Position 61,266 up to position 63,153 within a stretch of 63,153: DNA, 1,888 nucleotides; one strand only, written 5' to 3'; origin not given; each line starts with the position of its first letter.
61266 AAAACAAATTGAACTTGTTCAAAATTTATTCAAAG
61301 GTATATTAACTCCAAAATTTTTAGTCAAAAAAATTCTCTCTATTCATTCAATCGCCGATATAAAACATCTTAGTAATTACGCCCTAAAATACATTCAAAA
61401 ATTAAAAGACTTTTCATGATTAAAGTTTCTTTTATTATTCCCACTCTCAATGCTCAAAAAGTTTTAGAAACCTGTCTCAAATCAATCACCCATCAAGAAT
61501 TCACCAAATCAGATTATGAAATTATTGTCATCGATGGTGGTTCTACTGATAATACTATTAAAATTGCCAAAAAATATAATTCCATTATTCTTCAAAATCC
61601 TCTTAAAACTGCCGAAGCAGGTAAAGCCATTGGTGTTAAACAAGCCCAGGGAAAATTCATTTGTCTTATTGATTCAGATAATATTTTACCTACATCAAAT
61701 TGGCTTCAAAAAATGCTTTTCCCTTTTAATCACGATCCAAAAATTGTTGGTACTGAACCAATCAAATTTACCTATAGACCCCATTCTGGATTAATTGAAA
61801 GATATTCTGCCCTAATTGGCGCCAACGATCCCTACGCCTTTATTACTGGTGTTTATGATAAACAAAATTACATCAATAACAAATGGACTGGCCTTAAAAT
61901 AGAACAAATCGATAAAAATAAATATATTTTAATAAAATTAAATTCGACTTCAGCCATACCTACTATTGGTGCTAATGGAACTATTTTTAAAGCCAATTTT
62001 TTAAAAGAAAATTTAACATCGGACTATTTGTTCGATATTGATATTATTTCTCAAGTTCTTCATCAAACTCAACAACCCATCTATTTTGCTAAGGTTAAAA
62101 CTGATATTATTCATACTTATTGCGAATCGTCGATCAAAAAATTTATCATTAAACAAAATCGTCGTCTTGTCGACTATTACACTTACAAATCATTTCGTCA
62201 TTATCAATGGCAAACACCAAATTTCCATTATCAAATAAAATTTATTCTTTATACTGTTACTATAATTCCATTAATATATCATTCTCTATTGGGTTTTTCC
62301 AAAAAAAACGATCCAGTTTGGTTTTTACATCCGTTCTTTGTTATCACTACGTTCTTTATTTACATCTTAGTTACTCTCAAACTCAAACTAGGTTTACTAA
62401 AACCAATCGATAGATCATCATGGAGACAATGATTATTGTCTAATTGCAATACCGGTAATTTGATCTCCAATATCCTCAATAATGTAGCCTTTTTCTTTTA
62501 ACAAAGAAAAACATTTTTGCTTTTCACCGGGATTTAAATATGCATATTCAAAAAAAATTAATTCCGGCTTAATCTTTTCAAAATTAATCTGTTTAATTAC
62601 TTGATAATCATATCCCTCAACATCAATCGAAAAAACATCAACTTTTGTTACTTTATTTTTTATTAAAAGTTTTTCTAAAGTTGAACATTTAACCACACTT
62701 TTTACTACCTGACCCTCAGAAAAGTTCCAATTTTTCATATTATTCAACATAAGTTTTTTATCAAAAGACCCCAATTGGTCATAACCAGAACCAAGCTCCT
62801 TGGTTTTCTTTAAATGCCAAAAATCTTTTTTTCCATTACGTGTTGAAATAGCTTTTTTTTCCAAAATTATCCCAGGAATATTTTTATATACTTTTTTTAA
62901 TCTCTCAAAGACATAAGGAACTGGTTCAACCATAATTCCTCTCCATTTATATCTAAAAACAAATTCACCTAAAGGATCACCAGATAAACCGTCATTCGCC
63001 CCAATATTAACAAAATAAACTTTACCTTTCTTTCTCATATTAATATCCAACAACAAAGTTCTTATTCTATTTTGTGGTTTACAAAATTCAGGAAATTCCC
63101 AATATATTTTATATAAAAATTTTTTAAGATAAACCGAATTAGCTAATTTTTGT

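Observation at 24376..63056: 39-kb, 32-gene envelope-glycosylation supercluster dominated by GT-C-like membrane glycosyltransferases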

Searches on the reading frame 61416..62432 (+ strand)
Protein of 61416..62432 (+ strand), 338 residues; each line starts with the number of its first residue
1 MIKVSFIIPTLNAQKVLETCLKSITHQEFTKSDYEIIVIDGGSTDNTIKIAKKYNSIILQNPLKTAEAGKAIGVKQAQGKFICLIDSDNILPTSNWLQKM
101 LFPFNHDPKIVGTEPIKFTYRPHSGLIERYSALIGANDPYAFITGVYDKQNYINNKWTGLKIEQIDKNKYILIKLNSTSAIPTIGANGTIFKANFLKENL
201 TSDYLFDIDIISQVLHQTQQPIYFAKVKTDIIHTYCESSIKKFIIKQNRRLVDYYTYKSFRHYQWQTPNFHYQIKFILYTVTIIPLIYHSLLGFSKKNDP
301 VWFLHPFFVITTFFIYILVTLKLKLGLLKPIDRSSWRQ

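Call 9: search_protein_families(library=pfam, proteins=[window:61416-62432:+], max_evalue=0.01)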
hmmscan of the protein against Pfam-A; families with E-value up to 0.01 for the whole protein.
window:61416-62432:+ (338 aa): 3 families
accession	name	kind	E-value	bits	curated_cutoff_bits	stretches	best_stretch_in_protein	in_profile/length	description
PF00535.33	Glycos_transf_2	-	2.1e-24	86.8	23.3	1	5-114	1-115/168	Glycosyl transferase family 2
PF13641.12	Glyco_tranf_2_3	-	5.5e-09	36.8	27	1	4-157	3-132/230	Glycosyltransferase like family 2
PF10111.15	Glyco_tranf_2_2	-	0.00071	19.6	27.3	1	6-101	2-103/276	Glycosyltransferase like family 2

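Call 51: search_protein_families(library=ncbifam, proteins=[window:61416-62432:+], max_evalue=0.0001)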
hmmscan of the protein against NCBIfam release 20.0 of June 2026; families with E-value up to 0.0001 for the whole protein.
window:61416-62432:+ (338 aa): 18 families
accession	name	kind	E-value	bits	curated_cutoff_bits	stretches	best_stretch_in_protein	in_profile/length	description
NF007482.0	PRK10073.1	equivalog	1.7e-14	53.6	423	1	3-91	7-98/334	glycosyltransferase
TIGR03965.1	mycofact_glyco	equivalog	8e-14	51.3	280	1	3-132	75-206/467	mycofactocin biosynthesis glycosyltransferase MftF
TIGR04283.1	glyco_like_mftF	equivalog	2.1e-13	50.4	182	1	4-102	1-95/221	TIGR04283 family arsenosugar biosynthesis glycosyltransferase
NF038302.1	EPS_HpsE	equivalog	6.7e-13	48.3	300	1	3-101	2-108/307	hormogonium polysaccharide biosynthesis glycosyltransferase HpsE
NF041875.1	EPS_EpsD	equivalog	7e-13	48.7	370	1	4-101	1-101/325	exopolysaccharide biosynthesis glycosyltransferase EpsD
TIGR03111.1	glyc2_xrt_Gpos1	hypoth_equivalog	1.4e-12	47.1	363.95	1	3-111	50-163/439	TIGR03111 family XrtG-associated glycosyltransferase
NF047683.1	TeichurnBiosyTuaG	equivalog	3.8e-11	43.1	400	1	3-92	7-100/252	teichuronic acid biosynthesis protein TuaG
NF010496.0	PRK13915.1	equivalog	3.2e-10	39.6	262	1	3-110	32-148/307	glucosyl-3-phosphoglycerate synthase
TIGR03937.1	PgaC_IcaA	equivalog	4.9e-10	38.9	422.3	1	3-110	46-156/407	poly-beta-1,6-N-acetyl-D-glucosamine synthase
NF050050.1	ProtGlycPglI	equivalog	2.6e-09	36.9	500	1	2-91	2-96/306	GalNAc(5)-diNAcBac-PP-undecaprenol beta-1,3-glucosyltransferase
NF053739.1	GlytfEpsEBac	equivalog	1.2e-08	34.3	450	1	3-125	2-130/265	glycosyltransferase EpsE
TIGR04182.1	glyco_TIGR04182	equivalog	2.5e-08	33.7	325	1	4-105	2-98/293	S-layer glycoprotein N-glycosyltransferase AglJ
NF047588.1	GlcsyltransPgfSStrep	equivalog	4.2e-06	26.2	500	1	2-107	1-113/308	glycosyltransferase PgfS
NF045692.1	OglycostaseCruG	equivalog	4.2e-06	25.9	600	1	3-55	42-92/386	2'-O-glycosyltransferase CruG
NF038299.1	EPS_HpsN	equivalog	1.9e-05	23.8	425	1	3-104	2-106/317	hormogonium polysaccharide biosynthesis glycosyltransferase HpsN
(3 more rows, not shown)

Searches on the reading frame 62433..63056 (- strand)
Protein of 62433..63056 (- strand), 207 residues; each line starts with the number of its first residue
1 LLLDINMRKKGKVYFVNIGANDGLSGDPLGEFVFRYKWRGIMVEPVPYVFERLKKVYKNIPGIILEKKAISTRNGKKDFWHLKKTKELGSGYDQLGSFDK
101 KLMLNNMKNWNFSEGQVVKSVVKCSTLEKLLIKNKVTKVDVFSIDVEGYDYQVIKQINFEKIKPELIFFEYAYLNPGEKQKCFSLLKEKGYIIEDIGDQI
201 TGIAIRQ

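Call 9: search_protein_families(library=pfam, proteins=[window:62433-63056:-], max_evalue=0.01)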
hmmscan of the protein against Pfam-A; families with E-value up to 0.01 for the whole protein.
window:62433-63056:- (207 aa): 1 family
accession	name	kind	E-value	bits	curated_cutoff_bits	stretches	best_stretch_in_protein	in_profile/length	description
PF05050.19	Methyltransf_21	-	3.4e-16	60.3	22.7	1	17-192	1-172/173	Methyltransferase FkbM domain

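Call 51: search_protein_families(library=ncbifam, proteins=[window:62433-63056:-], max_evalue=0.0001)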
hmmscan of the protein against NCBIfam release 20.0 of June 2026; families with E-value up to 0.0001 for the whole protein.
window:62433-63056:- (207 aa): 1 family
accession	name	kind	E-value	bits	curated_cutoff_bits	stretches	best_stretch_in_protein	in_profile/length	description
TIGR01444.1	fkbM_fam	subfamily_domain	4.4e-15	56.4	37.7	1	15-160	2-132/143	FkbM family methyltransferase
